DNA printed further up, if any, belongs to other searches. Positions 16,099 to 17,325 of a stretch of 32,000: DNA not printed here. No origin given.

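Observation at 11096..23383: Thirteen-gene minus-strand operon combining an amide-type ABC importer, three C-N hydrolases and a hydratase/CoA-transferase/lyase trio: candidate uncharacterised N-heterocycle or imide/amide catabolic pathway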

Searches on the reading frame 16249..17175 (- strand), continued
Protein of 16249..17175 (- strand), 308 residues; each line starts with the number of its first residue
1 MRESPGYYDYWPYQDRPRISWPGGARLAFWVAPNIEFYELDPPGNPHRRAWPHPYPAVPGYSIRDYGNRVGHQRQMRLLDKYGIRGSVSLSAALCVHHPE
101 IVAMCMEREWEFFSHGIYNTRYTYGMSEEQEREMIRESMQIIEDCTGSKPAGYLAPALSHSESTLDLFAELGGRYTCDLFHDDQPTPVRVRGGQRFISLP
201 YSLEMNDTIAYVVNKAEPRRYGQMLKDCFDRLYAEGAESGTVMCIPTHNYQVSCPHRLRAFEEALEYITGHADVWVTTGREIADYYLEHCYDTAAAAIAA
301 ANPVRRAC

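Call 22: find_related_loci(query=A1, collection=genome_contigs, flank=10000)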
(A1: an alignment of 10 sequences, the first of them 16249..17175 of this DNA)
Query A1 (308 aa) in genome_contigs; peptide patterns used: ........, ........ (x = any residue, [..] = any of these).
600 stretches matched a pattern (row limit reached: there are more); 582 encode a relative of the query (tblastn E <= 1e-3); the best 80 are kept; 80 distinct loci.
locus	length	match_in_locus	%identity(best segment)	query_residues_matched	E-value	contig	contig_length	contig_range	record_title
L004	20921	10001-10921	94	1-307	0e+0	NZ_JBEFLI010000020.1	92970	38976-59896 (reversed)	Cupriavidus necator strain EM36 NODE_20_length_92970_cov_16.7022, whole genome shotgun sequence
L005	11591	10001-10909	82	1-303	1e-176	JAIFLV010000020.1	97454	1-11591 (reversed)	MAG: Rhodoferax sp. isolate bin_229 scaffold_28, whole genome shotgun sequence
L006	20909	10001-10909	83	1-303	9e-175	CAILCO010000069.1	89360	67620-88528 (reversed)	MAG: uncultured Sterolibacterium sp. isolate MJ-2014-D4_bin-427 genome assembly, contig: bin-427:069/176, whole genome s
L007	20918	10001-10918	82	1-306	1e-174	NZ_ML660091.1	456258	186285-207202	Exilibacterium tricleocarpae strain R142 Scaffold5, whole genome shotgun sequence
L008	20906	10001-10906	81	1-302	8e-175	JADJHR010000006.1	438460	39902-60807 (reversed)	MAG: Rubrivivax sp. isolate Ega_18-Q3-R5-49_BATAC.212 tig00001369-10-4388350, whole genome shotgun sequence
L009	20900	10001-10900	82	1-300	9e-174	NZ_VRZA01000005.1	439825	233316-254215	Parahaliea maris strain HSLHS9 NODE_5_length_439825_cov_162.124, whole genome shotgun sequence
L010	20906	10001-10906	81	1-302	4e-173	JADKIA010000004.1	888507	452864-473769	MAG: Ideonella sp. isolate Skiv_18-Q3-R9-52_BATAC.318 tig00001718-10-8870840, whole genome shotgun sequence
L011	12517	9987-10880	81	1-298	1e-172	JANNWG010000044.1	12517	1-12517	MAG: Burkholderiales bacterium isolate VAR_34_metabat_407 VAR_34_k141_2197038, whole genome shotgun sequence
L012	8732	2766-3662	81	1-299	3e-172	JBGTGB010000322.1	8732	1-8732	MAG: Haliea sp. isolate JTS-RE205 k141_1967441, whole genome shotgun sequence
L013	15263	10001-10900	81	1-300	2e-171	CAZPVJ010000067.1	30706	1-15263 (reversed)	MAG TPA_asm: uncultured Alteromonadaceae bacterium isolate SRP182702_co1_249 genome assembly, contig: k141_907263, whole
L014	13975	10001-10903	79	1-301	5e-171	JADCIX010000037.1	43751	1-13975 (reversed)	MAG: Rhodocyclaceae bacterium isolate M042S1SP1A13QC M042S1_37, whole genome shotgun sequence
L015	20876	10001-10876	81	1-292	4e-170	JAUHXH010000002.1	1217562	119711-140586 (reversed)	MAG: Gammaproteobacteria bacterium isolate 2_bin.53 NODE_3_length_1217562_cov_2.461789, whole genome shotgun sequence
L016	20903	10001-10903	78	1-301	1e-169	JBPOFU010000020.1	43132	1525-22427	MAG: Oceanococcus sp. isolate MAG_31 MAG_31_20, whole genome shotgun sequence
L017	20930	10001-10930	79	1-302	6e-170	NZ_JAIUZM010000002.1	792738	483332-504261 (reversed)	Microbulbifer agarilyticus strain DP3N0-2 DP3N0-2_ctg003, whole genome shotgun sequence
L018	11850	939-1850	79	1-307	5e-170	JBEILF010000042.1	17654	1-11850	MAG: Burkholderiales bacterium isolate Sample-104-S78-bin-106 Sample_104_S78-bin_106-k141_1752217, whole genome shotgun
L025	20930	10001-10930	78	1-302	5e-168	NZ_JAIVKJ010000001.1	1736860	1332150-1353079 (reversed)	Microbulbifer elongatus strain SaN0-4 SaN0-4_ctg001, whole genome shotgun sequence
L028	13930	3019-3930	77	1-304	1e-167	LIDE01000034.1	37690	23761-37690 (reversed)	MAG: SAR92 bacterium BACL16 MAG-120619-bin48 contig00044.0_to_2_1_120619-bin48, whole genome shotgun sequence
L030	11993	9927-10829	79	1-301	1e-167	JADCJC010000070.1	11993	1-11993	MAG: Rhodocyclaceae bacterium isolate M18BS1SP2A13MG M18BS1_70, whole genome shotgun sequence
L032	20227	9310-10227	78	1-298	1e-167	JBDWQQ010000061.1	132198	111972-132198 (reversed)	MAG: Halioglobus sp. isolate LC.107.M.D6_472_47 LC_107_M_D6_472_47_000000000061, whole genome shotgun sequence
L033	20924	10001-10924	78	1-300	3e-167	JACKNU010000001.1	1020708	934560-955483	MAG: Pseudomonadales bacterium isolate HK-STAS-PROT-152 HK-STAS-PROT-152_1, whole genome shotgun sequence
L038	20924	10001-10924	77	1-300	1e-166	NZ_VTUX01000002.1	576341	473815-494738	Pseudohalioglobus sediminis strain NY5 scaffold2_size576341, whole genome shotgun sequence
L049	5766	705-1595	81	1-297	7e-167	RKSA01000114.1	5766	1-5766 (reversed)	MAG: Gammaproteobacteria bacterium isolate PNGco_S_bin2 scaffold_953, whole genome shotgun sequence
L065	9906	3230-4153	78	1-300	1e-163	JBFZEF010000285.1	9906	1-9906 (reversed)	MAG: Halioglobus sp. isolate PPR_0577 k121_2645810, whole genome shotgun sequence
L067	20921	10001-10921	75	1-299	1e-163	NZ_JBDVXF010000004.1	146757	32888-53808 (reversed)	MAG: Paraglaciecola sp. isolate LC.105.F.D3_287_101 LC_105_F_D3_287_101_000000000004, whole genome shotgun sequence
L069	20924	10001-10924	74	1-300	2e-163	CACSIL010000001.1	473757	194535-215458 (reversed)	Halioglobus japonicus isolate BC5_1 genome assembly, contig: BC5_1_contig_1, whole genome shotgun sequence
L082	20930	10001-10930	75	1-302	5e-162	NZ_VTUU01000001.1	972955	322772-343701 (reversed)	Marinobacter salinexigens strain ZYF650 scaffold_0, whole genome shotgun sequence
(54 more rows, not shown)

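Call 28: search_protein_families(library=pfam, proteins=[L033:12706-13596:+, L025:7772-8428:-, L010:8536-9267:+, L049:4635-5315:-, L038:6479-6895:-, L033:7875-8558:+, L028:6893-7792:+, L025:6366-7217:-, L069:6834-7805:+, L065:5896-6636:-], max_evalue=0.0001)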
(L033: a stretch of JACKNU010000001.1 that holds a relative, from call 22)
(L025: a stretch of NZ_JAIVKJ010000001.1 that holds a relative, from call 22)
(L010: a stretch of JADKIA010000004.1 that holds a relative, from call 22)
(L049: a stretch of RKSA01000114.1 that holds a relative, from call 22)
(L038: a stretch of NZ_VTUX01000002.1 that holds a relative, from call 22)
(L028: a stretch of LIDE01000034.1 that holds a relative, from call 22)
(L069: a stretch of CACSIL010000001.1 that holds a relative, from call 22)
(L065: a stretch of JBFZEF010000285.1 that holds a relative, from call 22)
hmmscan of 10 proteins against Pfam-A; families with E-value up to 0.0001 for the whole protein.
L033:12706-13596:+ (296 aa): 2 families
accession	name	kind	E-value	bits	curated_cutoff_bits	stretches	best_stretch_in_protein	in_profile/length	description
PF13714.12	PEP_mutase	-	2e-41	142.6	31.5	1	15-255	3-237/240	Phosphoenolpyruvate phosphomutase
PF00463.27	ICL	-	5e-13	48.8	26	1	82-184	150-255/526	Isocitrate lyase family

L025:7772-8428:- (218 aa): 3 families
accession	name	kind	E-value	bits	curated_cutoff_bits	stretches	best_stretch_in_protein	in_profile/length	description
PF13417.12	GST_N_3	-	3.6e-14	53.3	22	1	3-75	1-72/75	Glutathione S-transferase, N-terminal domain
PF13409.12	GST_N_2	-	8.2e-13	49.2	25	1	8-72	1-69/70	Glutathione S-transferase, N-terminal domain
PF02798.26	GST_N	-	9.4e-11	42.3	20.9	1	1-72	3-76/76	Glutathione S-transferase, N-terminal domain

L010:8536-9267:+ (243 aa): 0 families

L049:4635-5315:- (226 aa): 0 families

L038:6479-6895:- (138 aa): 0 families

L033:7875-8558:+ (227 aa): 3 families
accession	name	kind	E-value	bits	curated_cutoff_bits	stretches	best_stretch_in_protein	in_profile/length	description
PF13545.12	HTH_Crp_2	-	7e-18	64.8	27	1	150-222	1-69/70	Crp-like helix-turn-helix domain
PF00325.26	Crp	-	4.4e-17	61.9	21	1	173-204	1-32/32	Bacterial regulatory proteins, crp family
PF00027.35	cNMP_binding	-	7.4e-12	45.5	27.5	1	34-114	2-85/89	Cyclic nucleotide-binding domain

L028:6893-7792:+ (299 aa): 0 families

L025:6366-7217:- (283 aa): 3 families
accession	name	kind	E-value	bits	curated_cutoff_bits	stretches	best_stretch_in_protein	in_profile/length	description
PF13561.12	adh_short_C2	-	2.3e-58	198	27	1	19-279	1-234/236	Enoyl-(Acyl carrier protein) reductase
PF00106.31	adh_short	-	6.4e-48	163.3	26.6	1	13-217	1-187/195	short chain dehydrogenase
PF08659.16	KR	-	7.6e-06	26.4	22.6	1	17-193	5-163/180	KR domain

L069:6834-7805:+ (323 aa): 0 families

L065:5896-6636:- (246 aa): 0 families

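Call 36: search_protein_families(library=pfam, proteins=[L082:7673-8233:+, L082:8085-9212:+, L082:11881-13296:+, L082:13304-14098:-, L082:14049-15806:+, L082:3495-4508:-, L082:655-1566:+, L082:64-585:+, L082:15918-16538:+, L082:17168-18919:+], max_evalue=0.0001)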
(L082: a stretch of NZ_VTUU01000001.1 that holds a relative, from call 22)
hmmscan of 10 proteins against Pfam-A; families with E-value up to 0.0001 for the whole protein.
L082:7673-8233:+ (186 aa): 3 families
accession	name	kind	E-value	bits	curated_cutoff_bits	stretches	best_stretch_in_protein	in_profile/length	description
PF12680.13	SnoaL_2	-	6.4e-09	36.8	27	1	71-173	1-101/102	SnoaL-like domain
PF01361.26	Tautomerase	-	1.4e-07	31.7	22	1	2-57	1-56/60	Tautomerase enzyme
PF14534.12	DUF4440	-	3.8e-06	27.8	25.2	1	70-169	4-103/107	Domain of unknown function (DUF4440)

L082:8085-9212:+ (375 aa): 3 families
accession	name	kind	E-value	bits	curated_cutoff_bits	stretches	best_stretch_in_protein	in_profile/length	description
PF13714.12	PEP_mutase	-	2.6e-45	155.3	31.5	1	92-328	3-232/240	Phosphoenolpyruvate phosphomutase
PF00463.27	ICL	-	7.5e-13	48.3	26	1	161-261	151-254/526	Isocitrate lyase family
PF02548.21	Pantoate_transf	-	1.8e-07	31.3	28.7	1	99-196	16-116/259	Ketopantoate hydroxymethyltransferase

L082:11881-13296:+ (471 aa): 6 families
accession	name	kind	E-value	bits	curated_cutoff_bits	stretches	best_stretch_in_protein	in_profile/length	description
PF00890.30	FAD_binding_2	-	5.3e-49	167.9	20.4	1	20-437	3-406/414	FAD binding domain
PF01266.30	DAO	-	2.1e-10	41.1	27.9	1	19-162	2-128/353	FAD dependent oxidoreductase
PF01494.25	FAD_binding_3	-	7e-07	29.2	22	1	19-209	4-161/349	FAD binding domain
PF03486.20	HI0933_like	-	1.3e-06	28.5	50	0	19-51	3-35/244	HI0933-like protein Rossmann domain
PF07992.20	Pyr_redox_2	-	1.2e-05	25.4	26.1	0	19-90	3-58/291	Pyridine nucleotide-disulphide oxidoreductase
PF13738.12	Pyr_redox_3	-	3.1e-05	23.8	30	0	20-49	1-31/305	Pyridine nucleotide-disulphide oxidoreductase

L082:13304-14098:- (264 aa): 4 families
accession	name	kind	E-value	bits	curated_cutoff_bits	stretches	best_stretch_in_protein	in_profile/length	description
PF13614.12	AAA_31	-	2.5e-30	106.2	27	1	14-179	1-167/177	AAA domain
PF01656.29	CbiA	-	1.3e-11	45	25.4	1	17-235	1-125/125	CobQ/CobB/MinD/ParA nucleotide binding domain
PF10609.15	ParA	-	1.4e-05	25.1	27.1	0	15-63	4-52/246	NUBPL iron-transfer P-loop NTPase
PF02374.21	ArsA_ATPase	-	1.5e-05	24.8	24.3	1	17-54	3-40/305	Anion-transporting ATPase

L082:14049-15806:+ (585 aa): 0 families

L082:3495-4508:- (337 aa): 1 family
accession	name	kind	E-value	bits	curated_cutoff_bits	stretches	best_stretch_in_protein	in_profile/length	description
PF03480.18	DctP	-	9.3e-26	91.2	23.4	1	32-303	4-276/286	Bacterial extracellular solute-binding protein, family 7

L082:655-1566:+ (303 aa): 3 families
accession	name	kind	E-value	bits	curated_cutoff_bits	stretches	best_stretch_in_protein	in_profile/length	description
PF07729.17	FCD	-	4.9e-22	79.1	24.3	1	150-278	1-124/125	FCD domain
PF00392.27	GntR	-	6.6e-18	64.6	27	1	61-118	2-59/64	Bacterial regulatory proteins, gntR family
PF14502.12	HTH_41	-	7.6e-06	25.7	25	1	80-121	3-45/48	Helix-turn-helix domain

L082:64-585:+ (173 aa): 0 families

L082:15918-16538:+ (206 aa): 1 family
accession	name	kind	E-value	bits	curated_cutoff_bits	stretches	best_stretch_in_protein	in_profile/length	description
PF01810.24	LysE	-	5.1e-35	121.2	25.6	1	16-201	3-190/193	LysE type translocator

L082:17168-18919:+ (583 aa): 6 families
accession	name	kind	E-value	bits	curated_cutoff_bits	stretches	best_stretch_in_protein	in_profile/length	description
PF00106.31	adh_short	-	1.1e-50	172.3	26.6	1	316-506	1-190/195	short chain dehydrogenase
PF13561.12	adh_short_C2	-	1.1e-36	127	27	1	322-541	1-212/236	Enoyl-(Acyl carrier protein) reductase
PF00561.26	Abhydrolase_1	-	1e-21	78.2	25.8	1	26-276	2-245/245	alpha/beta hydrolase fold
PF12697.13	Abhydrolase_6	-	3.3e-14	54.5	26.3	1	27-281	1-216/217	Alpha/beta hydrolase family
PF12146.15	Hydrolase_4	-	5.2e-09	36.2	27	1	26-162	6-138/239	Serine aminopeptidase, S33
PF08659.16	KR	-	4e-08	33.8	22.6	1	317-480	2-164/180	KR domain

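Call 42: search_solved_structures(query=window:16249-17175:-, max_evalue=1e-20, show_alignments=3)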
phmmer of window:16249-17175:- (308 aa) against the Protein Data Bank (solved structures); distinct sequences matched with E-value up to 1e-20: 3.
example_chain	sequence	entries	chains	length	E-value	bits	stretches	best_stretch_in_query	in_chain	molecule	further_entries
3cl6_A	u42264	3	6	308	3.9e-29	105.1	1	61-294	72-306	Puue allantoinase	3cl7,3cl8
1z7a_A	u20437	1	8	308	3.4e-25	92.2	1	61-292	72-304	conserved hypothetical protein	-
3s6o_A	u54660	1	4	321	1.1e-24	90.5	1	19-289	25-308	Polysaccharide deacetylase family protein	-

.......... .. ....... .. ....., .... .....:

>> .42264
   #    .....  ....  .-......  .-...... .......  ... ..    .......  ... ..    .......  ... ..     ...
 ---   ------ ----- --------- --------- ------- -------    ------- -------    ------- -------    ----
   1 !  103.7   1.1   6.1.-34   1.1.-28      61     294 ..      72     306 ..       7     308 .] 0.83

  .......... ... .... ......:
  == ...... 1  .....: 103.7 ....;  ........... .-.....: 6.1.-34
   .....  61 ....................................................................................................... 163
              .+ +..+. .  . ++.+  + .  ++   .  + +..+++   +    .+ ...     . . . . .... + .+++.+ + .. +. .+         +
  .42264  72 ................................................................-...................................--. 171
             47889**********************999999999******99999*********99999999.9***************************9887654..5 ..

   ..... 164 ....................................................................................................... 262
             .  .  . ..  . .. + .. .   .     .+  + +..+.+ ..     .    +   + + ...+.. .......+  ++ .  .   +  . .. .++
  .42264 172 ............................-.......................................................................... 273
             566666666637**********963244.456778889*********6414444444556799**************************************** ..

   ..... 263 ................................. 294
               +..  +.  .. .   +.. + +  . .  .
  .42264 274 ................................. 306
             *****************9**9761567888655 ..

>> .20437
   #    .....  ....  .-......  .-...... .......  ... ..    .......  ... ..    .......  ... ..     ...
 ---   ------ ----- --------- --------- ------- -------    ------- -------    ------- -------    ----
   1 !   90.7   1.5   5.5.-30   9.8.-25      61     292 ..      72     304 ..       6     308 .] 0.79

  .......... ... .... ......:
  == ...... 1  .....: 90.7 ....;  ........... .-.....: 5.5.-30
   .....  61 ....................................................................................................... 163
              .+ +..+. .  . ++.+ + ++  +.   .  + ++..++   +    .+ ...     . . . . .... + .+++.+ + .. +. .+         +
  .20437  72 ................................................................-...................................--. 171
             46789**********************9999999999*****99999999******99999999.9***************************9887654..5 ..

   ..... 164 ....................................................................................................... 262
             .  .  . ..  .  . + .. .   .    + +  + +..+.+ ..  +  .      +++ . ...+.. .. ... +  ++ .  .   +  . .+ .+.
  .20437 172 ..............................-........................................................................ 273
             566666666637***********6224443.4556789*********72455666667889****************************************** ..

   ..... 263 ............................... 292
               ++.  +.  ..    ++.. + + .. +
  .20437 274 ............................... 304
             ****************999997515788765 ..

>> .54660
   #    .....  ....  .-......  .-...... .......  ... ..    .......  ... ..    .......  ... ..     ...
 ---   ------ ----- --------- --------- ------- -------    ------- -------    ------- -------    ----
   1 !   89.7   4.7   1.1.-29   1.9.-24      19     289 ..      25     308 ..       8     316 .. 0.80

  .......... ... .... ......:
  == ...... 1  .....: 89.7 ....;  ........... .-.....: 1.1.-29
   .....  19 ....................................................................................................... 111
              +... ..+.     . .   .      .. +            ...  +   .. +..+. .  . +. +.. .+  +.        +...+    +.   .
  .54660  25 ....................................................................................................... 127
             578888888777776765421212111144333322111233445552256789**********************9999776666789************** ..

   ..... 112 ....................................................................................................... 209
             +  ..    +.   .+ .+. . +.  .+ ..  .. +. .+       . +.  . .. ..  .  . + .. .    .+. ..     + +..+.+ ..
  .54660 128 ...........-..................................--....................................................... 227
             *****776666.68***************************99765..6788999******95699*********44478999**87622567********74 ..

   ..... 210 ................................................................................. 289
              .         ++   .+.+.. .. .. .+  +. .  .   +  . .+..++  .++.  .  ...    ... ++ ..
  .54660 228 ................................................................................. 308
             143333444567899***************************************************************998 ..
